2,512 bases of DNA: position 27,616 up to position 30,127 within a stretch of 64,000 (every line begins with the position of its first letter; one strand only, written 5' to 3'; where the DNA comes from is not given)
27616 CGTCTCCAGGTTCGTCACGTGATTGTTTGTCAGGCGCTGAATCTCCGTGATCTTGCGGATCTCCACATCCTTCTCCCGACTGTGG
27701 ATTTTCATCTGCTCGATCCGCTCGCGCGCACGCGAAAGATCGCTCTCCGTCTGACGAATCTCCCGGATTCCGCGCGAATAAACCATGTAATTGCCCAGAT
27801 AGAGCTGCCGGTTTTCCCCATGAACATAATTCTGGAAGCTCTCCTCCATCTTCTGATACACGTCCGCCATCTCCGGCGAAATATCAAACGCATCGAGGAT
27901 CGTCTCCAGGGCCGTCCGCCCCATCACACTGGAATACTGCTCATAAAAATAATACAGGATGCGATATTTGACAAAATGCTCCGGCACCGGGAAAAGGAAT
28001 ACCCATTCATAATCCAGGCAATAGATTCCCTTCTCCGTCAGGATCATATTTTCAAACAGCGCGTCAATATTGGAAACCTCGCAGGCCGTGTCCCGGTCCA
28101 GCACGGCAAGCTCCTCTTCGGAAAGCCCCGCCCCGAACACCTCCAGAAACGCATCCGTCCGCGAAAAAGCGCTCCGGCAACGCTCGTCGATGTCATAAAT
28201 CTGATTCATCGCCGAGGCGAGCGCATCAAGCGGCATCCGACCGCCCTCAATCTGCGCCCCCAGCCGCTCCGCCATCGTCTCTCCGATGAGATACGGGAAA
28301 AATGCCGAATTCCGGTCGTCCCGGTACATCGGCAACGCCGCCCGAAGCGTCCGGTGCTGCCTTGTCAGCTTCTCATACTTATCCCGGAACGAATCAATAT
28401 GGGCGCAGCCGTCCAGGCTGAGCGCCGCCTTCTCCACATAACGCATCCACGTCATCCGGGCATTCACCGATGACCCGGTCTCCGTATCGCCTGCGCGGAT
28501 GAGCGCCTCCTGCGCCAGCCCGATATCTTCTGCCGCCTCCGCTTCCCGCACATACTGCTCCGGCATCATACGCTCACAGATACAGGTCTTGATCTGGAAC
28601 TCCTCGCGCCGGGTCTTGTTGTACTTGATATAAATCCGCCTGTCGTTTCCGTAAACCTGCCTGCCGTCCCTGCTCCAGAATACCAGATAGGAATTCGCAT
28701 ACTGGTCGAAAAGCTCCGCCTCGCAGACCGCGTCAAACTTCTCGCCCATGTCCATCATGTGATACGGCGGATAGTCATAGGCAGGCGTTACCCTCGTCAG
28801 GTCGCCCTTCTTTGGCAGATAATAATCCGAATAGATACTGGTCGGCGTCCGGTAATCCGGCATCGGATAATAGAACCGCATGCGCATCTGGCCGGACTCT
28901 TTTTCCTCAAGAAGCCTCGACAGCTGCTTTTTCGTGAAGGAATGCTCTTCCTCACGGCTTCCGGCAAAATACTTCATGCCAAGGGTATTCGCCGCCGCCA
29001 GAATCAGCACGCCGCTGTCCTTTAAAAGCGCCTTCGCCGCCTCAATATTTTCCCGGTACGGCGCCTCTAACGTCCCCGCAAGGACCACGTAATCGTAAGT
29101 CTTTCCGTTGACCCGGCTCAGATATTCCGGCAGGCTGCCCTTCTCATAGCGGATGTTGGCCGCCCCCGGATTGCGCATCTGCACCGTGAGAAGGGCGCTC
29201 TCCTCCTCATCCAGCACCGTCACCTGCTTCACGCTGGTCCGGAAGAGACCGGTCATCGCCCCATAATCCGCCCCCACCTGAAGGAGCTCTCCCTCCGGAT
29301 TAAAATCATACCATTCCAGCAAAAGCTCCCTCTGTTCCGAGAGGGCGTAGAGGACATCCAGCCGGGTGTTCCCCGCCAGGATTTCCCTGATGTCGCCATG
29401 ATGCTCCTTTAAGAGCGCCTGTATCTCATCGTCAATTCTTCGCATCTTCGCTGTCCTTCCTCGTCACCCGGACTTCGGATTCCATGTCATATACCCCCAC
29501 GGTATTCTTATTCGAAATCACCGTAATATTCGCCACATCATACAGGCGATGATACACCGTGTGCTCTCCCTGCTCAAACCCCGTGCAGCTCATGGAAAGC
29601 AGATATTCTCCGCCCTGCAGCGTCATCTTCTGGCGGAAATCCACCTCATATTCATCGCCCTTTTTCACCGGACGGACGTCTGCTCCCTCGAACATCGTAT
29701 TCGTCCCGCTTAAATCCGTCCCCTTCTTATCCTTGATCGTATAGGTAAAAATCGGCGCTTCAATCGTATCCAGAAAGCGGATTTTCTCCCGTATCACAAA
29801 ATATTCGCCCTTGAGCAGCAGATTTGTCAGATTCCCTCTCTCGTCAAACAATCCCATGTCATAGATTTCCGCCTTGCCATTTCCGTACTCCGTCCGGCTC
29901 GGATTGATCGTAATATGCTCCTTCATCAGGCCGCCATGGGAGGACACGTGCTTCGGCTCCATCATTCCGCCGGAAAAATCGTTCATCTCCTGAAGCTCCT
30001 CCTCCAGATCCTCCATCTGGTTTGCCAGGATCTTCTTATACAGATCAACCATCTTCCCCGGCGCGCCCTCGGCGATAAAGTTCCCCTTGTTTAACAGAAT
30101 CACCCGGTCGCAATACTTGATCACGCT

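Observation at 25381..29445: Single 1354-aa chain combining methyltransferase, kinase-like region, coiled coil and two glycosyltransferase domains, next to a Wzt-type ATPase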

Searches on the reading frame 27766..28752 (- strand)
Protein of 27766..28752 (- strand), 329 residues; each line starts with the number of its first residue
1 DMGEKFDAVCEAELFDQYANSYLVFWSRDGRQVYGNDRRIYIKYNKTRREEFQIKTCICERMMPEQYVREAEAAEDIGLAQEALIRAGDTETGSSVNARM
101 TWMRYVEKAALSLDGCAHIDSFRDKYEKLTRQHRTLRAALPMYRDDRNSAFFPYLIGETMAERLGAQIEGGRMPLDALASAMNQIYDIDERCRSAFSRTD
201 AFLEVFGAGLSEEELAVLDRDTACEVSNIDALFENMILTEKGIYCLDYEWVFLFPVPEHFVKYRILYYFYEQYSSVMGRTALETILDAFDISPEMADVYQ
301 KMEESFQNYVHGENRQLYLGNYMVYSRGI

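Call 42: search_solved_structures(query=A2, max_evalue=10, show_alignments=3)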
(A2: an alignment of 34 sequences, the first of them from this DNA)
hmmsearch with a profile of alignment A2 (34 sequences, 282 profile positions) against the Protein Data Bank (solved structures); distinct sequences matched with E-value up to 10: 14.
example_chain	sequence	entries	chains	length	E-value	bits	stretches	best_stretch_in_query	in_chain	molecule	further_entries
9eom_A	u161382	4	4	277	0.4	13.2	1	59-147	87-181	Membrane-associated protein Vipp1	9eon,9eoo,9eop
8qhx_D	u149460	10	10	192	0.43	13.1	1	59-148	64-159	Membrane-associated protein Vipp1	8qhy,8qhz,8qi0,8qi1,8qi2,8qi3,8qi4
6c7y_A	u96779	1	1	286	0.69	12.4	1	58-141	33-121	Tyrosine-protein kinase JAK1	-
3eyg_A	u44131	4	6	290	0.7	12.4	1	58-141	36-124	Tyrosine-protein kinase | Tyrosine-protein kinase JAK1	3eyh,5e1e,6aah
6tpe_A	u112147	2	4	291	0.71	12.4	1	58-141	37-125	Tyrosine-protein kinase JAK1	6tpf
6ggh_A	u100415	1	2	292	0.71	12.4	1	58-141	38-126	Tyrosine-protein kinase JAK1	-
10pi_A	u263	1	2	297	0.73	12.3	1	58-141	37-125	Tyrosine-protein kinase JAK1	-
6elr_A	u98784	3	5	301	0.75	12.3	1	58-141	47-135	Tyrosine-Protein Kinase JAK1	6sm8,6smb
4e4l_A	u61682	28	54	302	0.75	12.3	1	58-141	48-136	Tyrosine-protein kinase JAK1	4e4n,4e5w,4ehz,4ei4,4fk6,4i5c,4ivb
6n7a_A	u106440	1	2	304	0.76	12.3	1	58-141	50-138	Tyrosine-protein kinase JAK1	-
7o3w_D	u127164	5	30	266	0.77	12.2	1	59-148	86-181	Protein sll0617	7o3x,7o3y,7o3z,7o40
5khw_A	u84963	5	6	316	0.8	12.2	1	58-141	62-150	Tyrosine-protein kinase JAK1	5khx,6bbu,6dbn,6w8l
8qfv_0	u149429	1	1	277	0.81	12.2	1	59-148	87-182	Protein sll0617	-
8qhv_0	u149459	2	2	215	1.2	11.6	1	59-148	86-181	Membrane-associated protein Vipp1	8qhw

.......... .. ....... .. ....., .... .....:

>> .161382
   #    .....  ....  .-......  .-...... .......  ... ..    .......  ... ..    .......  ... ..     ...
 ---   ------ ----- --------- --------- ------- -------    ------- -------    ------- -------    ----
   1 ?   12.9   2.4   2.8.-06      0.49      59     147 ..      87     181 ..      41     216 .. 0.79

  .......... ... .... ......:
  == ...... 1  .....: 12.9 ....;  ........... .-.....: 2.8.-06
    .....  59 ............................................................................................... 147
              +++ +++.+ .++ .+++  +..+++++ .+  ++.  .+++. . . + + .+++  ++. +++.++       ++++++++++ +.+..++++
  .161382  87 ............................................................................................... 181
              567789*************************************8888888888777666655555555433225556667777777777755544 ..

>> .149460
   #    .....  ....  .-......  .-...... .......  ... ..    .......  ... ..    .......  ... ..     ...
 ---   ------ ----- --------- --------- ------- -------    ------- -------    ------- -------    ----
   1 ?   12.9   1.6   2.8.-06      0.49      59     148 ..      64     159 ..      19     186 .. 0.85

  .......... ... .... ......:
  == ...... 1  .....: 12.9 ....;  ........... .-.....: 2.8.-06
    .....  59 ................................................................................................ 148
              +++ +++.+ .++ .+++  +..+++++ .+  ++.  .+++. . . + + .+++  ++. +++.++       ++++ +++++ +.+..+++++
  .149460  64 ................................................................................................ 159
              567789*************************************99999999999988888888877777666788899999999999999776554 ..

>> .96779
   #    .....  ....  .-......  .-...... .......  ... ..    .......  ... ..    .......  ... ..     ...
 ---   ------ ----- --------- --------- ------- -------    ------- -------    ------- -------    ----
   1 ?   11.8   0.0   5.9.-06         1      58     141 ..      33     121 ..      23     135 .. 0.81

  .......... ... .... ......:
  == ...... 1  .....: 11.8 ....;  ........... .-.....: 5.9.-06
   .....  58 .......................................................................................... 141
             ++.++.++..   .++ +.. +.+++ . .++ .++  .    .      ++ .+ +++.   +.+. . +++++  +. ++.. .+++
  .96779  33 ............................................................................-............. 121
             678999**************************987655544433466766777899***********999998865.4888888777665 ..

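Call 47: predict_structure(alignment_id=A2)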
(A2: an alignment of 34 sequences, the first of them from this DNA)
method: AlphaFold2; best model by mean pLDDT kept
length: 329 residues; sequences in the alignment: 34
mean_pLDDT: 87.5   pTM: 0.84
mean pLDDT of the five models: 87.5, 86.3, 85.0, 84.9, 84.4
residues with pLDDT >= 90: 219; 70-90: 56; 50-70: 47; < 50: 7
segments of 3 or more residues with pLDDT < 50: none
pLDDT, mean of each block of 10 residues (from residue 1): 64 62 58 67 89 93 89 82 75 70 93 96 95 94 92 93 96 97 97 98 97 97 97 96 93 98 98 92 98 98 96 71 55
secondary structure, 60 per line:
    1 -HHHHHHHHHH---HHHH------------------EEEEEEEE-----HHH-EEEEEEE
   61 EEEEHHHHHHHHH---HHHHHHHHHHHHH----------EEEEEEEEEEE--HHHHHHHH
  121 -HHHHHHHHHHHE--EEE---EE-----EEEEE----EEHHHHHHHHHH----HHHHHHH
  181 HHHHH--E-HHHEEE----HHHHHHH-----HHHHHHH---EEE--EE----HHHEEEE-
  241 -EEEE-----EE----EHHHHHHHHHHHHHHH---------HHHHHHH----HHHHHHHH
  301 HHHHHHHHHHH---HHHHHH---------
elements in order: H2-11 H15-18 E37-44 E54-64 H65-73 H77-89 E100-110 H113-120 H122-132 E136-138 E149-153 H160-169 H174-185 E193-195 H200-206 H212-218 E222-224 E236-239 E242-245 H258-272 H282-288 H293-311 H315-320

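Call 49: fold_search(model_id=the predicted structure, library=pdb)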
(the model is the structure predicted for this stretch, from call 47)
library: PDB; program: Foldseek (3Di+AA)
matches with E <= 10: 1885; with E <= 0.001: 62
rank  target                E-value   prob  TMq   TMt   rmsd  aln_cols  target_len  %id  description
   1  4dca                  4.8e-05  1.00  0.32  0.35  13.2       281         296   16  Crystal structure of aminoglycoside phosphotransferase APH(2'')-Ib, ADP-bound (released 2012-02-01)
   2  9qos_B                5.4e-05  1.00  0.41  0.50   7.5       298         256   11  APH(3')-IIb with an inhibitor (released 2026-02-11)
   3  4fev_A                6.0e-05  1.00  0.38  0.46  11.7       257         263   14  Crystal structure of the aminoglycoside phosphotransferase APH(3')-Ia, with substrate kanamycin and small molecule inh (released 2012-06-20)
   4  4gki_F                6.0e-05  1.00  0.42  0.50  11.6       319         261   12  Crystal structure of the aminoglycoside phosphotransferase APH(3')-Ia, with substrate kanamycin and small molecule inh (released 2012-09-05)
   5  9qos_A                6.3e-05  1.00  0.42  0.52   7.0       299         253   11  APH(3')-IIb with an inhibitor (released 2026-02-11)
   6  4gkh_G                7.1e-05  1.00  0.39  0.46  11.9       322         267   11  Crystal structure of the aminoglycoside phosphotransferase APH(3')-Ia, with substrate kanamycin and small molecule inh (released 2012-09-05)
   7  4few_A                7.1e-05  1.00  0.37  0.43  13.4       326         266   12  Crystal structure of the aminoglycoside phosphotransferase APH(3')-Ia, with substrate kanamycin and small molecule inh (released 2012-06-20)
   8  9qoy_B                7.5e-05  1.00  0.40  0.49   6.5       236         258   14  Pseudomonas aeruginosa APH(3")-IIb - Wild Type (released 2026-04-08)
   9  9qoy_A                8.0e-05  1.00  0.41  0.50   5.9       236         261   15  Pseudomonas aeruginosa APH(3")-IIb - Wild Type (released 2026-04-08)
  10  3uzr                  8.4e-05  1.00  0.29  0.32  13.4       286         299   15  Crystal structure of aminoglycoside phosphotransferase APH(2'')-Ib, apo form (released 2011-12-21)
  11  4fev_C                9.4e-05  1.00  0.41  0.51   7.6       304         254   13  Crystal structure of the aminoglycoside phosphotransferase APH(3')-Ia, with substrate kanamycin and small molecule inh (released 2012-06-20)
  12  4few_B                9.4e-05  1.00  0.39  0.48  13.7       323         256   13  Crystal structure of the aminoglycoside phosphotransferase APH(3')-Ia, with substrate kanamycin and small molecule inh (released 2012-06-20)
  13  4gki_L                9.4e-05  1.00  0.39  0.46  12.0       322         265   12  Crystal structure of the aminoglycoside phosphotransferase APH(3')-Ia, with substrate kanamycin and small molecule inh (released 2012-09-05)
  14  8i82_B                1.0e-04  1.00  0.28  0.31  12.7       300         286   15  Crystal structure of Cph001-D189N in complex with CMN IIA (released 2024-01-10)
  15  1nd4_A                1.2e-04  1.00  0.40  0.50   9.8       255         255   14  Crystal structure of aminoglycoside-3'-phosphotransferase-IIa (released 2003-09-16)
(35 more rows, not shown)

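Call 52: find_related_loci(query=A3, collection=genome_contigs, flank=6000)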
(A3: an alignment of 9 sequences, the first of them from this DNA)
Query A3 (329 aa) in genome_contigs; peptide patterns used: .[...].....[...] (x = any residue, [..] = any of these).
210 stretches matched a pattern; 207 encode a relative of the query (tblastn E <= 1e-3); the best 80 are kept; 80 distinct loci.
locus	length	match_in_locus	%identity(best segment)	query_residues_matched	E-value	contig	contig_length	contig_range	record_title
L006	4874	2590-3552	64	1-329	9e-146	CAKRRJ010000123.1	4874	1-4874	MAG: uncultured Lachnospiraceae bacterium isolate REFINED_METABAT215_TOP10_CONTIGS_1500_ASSEMBLY_K77_MERGED__Hadza_PheCh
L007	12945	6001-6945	65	1-329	2e-141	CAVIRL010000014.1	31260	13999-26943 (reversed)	Prevotella sp. P5-108 isolate H07654-L1_cleanbin_000051 genome assembly, contig: Spades_H07654-L1_contig_1107, whole gen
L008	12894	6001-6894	64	1-329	4e-141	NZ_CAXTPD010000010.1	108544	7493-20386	Lacrimispora indolis SR3 isolate CC00457 CC00457_10_NODE_10_length_108544_cov_151.015691, whole genome shotgun sequence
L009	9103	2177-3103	63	1-329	1e-139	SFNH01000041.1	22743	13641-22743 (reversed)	MAG: Clostridium sp. isolate W2P44.032 Contig1625, whole genome shotgun sequence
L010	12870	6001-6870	64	1-329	1e-139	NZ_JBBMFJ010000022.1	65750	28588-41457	Ventrimonas faecis strain CLA-AP-H27 CLA-AP-H27_contig_22_length_65750, whole genome shotgun sequence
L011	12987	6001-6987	64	1-329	4e-139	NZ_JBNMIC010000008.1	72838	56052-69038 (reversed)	MAG: Brotaphodocola sp. isolate CM_BacBro2439.106 k141_116078_length_72838_cov_23.4237, whole genome shotgun sequence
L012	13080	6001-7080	59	1-329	2e-137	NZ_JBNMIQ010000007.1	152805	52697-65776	MAG: Brotaphodocola sp. isolate CM_BacBro2208.92 k141_178949_length_152805_cov_93.4742, whole genome shotgun sequence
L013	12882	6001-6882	63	1-329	3e-137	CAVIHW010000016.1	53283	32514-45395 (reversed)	Oscillospiraceae bacterium isolate G02653-L1_cleanbin_000007 genome assembly, contig: Spades_G02653-L1_contig_432, whole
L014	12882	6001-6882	64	1-329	1e-136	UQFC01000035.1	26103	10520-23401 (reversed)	uncultured Clostridium sp. isolate UMGS228 genome assembly, contig: NODE_534_length_26103_cov_4.142429, whole genome sho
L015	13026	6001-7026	60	1-329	2e-136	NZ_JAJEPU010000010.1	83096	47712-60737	Brotaphodocola catenula strain CLA-AA-H274 NODE_10_length_83096_cov_35.143570, whole genome shotgun sequence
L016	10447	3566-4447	63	1-329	5e-136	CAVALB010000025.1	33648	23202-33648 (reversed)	uncultured Selenomonadales bacterium isolate H07606-L1_cleanbin_000007 genome assembly, contig: Spades_H07606-L1_contig_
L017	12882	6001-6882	64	1-329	2e-135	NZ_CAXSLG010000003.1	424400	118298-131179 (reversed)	Lachnoclostridium sp. Marseille-P6806 isolate CC00844 CC00844_3_NODE_3_length_424400_cov_200.137513, whole genome shotgu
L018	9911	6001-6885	61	1-329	3e-131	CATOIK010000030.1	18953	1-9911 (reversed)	MAG TPA_asm: uncultured Eubacteriales bacterium isolate MGG28984_1680015492 genome assembly, contig: SRR9205162_1999, wh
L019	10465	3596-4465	61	1-329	2e-129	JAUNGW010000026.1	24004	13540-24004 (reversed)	MAG: Eubacteriales bacterium isolate S27M_St_44_sub NODE_1053_length_24004_cov_8.031066, whole genome shotgun sequence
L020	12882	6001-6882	60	1-329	2e-129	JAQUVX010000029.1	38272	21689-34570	MAG: Lachnospiraceae bacterium isolate STD2_177 NODE_3702_length_38272_cov_19.042365_Sandtown_D2, whole genome shotgun s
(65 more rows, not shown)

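Call 58: find_homologous_proteins(query=A2, max_evalue=0.001)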
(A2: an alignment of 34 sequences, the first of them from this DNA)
Query A2 (34 sequences) (329 aa, profile of the alignment): 90 proteins with E <= 0.001 among 8000 candidates.
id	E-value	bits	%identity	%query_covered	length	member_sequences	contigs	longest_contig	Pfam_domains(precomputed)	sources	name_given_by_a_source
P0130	2.2e-87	311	53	99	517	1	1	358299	-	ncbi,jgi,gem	-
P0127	4.1e-87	310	64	98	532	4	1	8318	PF08241.19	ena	-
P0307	9.9e-86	306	38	97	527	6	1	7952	PF13649.13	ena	-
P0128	2.5e-82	294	61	97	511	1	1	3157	PF13649.13,PF08242.19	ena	-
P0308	1.4e-79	285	43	86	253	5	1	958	-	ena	-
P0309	3.2e-79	284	43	86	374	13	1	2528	-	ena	-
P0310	3.8e-79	284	43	86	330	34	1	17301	-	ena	-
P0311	1.2e-78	282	43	86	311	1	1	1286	-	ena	-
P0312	2.1e-78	282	43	86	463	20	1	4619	PF00535.33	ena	-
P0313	2.4e-78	281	39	86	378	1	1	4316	-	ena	-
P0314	3.6e-78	281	40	86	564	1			PF00535.33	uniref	uniref:glycosyltransferase family 2 protein n=1 Tax=Lacrimispora sp. TaxID=2719234 RepID=UPI0028AE73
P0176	5.0e-78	280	43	84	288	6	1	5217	-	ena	-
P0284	1.0e-77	279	34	77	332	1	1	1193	-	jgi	jgi:hypothetical protein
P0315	1.1e-75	273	43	86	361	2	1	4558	-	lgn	-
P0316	1.0e-74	269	36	90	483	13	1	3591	PF13649.13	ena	-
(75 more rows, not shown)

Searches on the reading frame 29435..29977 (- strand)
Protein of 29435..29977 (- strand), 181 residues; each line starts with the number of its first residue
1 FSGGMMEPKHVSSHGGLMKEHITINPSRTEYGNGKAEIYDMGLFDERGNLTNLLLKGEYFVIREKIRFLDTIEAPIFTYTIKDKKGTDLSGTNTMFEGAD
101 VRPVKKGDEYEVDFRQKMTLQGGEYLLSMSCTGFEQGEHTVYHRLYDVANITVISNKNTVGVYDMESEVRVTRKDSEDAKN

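Call 55: search_solved_structures(query=window:29435-29977:-, max_evalue=1, show_alignments=2)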
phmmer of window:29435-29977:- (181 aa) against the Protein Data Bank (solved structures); distinct sequences matched with E-value up to 1: 5.
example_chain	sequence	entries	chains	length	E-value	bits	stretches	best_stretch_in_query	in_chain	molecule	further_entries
8dku_A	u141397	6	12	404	4.7e-06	29.7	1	28-163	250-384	ABC transporter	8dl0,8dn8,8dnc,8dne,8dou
7k2t_A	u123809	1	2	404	4.7e-06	29.7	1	28-163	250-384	ABC transporter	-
8dky_A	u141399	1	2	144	5.3e-05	26.3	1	33-163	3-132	ABC transporter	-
6o14_A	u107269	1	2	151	8.4e-05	25.6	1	33-165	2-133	ABC transporter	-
2r5o_A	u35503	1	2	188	0.00035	23.6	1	26-168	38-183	Putative ATP binding component of ABC-transporter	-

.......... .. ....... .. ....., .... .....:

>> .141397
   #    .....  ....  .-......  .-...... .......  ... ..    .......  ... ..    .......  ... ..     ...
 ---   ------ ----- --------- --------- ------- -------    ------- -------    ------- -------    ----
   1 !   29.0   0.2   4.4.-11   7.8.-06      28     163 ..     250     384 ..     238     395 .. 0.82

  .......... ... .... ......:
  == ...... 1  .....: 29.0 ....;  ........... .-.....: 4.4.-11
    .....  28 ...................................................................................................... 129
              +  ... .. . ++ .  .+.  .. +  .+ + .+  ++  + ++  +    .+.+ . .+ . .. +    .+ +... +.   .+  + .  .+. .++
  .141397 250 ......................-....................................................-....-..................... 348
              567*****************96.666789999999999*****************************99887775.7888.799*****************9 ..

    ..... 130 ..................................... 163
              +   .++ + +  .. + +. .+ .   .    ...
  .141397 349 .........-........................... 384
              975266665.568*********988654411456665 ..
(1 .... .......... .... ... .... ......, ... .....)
